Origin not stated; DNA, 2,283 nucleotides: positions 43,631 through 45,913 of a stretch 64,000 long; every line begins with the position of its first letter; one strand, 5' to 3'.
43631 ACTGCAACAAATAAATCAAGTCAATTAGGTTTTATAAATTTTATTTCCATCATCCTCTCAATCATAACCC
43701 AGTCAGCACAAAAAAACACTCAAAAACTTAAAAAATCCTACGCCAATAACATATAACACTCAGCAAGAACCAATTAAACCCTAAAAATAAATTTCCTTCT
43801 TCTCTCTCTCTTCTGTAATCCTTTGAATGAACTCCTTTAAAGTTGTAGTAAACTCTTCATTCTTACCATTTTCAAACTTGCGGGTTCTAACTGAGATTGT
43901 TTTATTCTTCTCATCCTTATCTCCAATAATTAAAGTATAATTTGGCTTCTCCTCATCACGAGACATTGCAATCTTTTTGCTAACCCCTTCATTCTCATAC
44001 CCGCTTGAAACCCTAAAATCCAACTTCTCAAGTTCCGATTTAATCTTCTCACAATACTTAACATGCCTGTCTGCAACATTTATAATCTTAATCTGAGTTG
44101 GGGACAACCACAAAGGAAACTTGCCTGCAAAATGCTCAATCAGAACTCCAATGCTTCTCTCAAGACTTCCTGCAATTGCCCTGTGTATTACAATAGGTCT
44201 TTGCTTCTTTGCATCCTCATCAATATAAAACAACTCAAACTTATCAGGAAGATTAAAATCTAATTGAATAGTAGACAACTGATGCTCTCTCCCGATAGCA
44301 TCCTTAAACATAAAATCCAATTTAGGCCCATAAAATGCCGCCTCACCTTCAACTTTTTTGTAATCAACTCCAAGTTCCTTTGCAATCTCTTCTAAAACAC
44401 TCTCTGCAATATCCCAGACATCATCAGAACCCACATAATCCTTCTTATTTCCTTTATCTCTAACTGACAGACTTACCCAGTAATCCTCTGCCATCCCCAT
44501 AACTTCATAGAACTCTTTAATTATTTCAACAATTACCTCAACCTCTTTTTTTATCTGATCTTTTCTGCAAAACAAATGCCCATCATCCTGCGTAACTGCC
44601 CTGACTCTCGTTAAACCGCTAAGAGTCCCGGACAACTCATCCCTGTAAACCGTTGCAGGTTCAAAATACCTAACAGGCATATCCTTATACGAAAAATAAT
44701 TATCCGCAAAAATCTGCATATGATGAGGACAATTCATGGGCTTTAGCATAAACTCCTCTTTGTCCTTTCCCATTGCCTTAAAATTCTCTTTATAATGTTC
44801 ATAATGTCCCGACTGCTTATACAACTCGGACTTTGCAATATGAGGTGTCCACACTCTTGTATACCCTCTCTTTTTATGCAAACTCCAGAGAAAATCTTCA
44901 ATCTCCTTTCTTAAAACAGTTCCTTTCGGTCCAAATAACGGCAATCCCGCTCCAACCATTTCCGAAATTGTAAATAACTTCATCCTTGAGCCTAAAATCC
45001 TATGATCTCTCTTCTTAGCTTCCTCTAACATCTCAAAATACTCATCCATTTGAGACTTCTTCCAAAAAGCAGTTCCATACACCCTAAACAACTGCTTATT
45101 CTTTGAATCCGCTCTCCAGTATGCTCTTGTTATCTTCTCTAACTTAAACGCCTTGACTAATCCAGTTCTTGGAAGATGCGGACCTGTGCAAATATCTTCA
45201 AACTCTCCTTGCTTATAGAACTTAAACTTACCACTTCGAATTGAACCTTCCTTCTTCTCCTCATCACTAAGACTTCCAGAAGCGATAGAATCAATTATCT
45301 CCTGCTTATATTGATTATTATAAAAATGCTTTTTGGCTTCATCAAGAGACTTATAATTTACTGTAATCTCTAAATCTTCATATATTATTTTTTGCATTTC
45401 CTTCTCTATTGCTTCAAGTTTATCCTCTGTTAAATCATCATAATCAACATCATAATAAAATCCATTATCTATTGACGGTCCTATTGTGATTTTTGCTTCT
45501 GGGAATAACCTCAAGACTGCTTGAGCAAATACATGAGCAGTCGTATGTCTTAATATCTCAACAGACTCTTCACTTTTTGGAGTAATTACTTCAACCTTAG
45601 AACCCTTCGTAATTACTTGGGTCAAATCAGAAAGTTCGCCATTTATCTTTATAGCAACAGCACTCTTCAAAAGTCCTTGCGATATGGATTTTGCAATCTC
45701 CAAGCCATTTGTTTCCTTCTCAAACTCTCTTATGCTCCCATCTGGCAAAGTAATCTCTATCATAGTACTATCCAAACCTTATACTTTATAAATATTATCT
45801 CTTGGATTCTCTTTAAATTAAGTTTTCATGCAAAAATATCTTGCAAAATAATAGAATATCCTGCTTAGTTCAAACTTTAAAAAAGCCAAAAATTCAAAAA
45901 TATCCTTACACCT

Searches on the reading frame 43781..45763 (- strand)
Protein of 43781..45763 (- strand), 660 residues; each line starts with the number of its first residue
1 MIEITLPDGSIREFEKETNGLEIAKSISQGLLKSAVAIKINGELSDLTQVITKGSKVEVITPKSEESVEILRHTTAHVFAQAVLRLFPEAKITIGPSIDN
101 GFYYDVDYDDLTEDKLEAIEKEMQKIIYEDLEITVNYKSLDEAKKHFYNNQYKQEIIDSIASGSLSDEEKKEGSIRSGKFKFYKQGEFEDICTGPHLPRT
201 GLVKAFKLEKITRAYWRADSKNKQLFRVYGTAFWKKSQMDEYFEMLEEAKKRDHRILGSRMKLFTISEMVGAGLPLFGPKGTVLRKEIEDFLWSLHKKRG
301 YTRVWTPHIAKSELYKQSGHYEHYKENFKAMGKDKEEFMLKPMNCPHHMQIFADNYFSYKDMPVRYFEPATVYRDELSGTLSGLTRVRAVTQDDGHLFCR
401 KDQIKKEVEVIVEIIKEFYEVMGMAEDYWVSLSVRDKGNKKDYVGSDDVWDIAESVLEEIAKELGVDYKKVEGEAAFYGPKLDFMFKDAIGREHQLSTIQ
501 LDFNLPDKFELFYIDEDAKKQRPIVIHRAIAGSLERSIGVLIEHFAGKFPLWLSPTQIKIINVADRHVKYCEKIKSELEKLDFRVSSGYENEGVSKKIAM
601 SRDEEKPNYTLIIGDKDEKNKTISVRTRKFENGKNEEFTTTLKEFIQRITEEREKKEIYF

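Call 75: search_protein_families(library=pfam, proteins=[window:43781-45763:-], max_evalue=0.00001)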
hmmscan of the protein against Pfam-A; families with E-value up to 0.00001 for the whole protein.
window:43781-45763:- (660 aa): 4 families
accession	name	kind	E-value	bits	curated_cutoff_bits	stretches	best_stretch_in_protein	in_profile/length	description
PF00587.30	tRNA-synt_2b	-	2.3e-41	142.3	29.3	1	333-545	6-179/179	tRNA synthetase class II core domain (G, H, P, S and T)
PF07973.19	tRNA_SAD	-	6.9e-12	45.6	24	1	182-229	3-44/44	Threonyl and Alanyl tRNA synthetase second additional domain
PF03129.25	HGTP_anticodon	-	1.6e-11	44.7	21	1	557-651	1-93/94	Anticodon binding domain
PF02824.27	TGS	-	2.3e-09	37.6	22.2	1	2-61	1-60/60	TGS domain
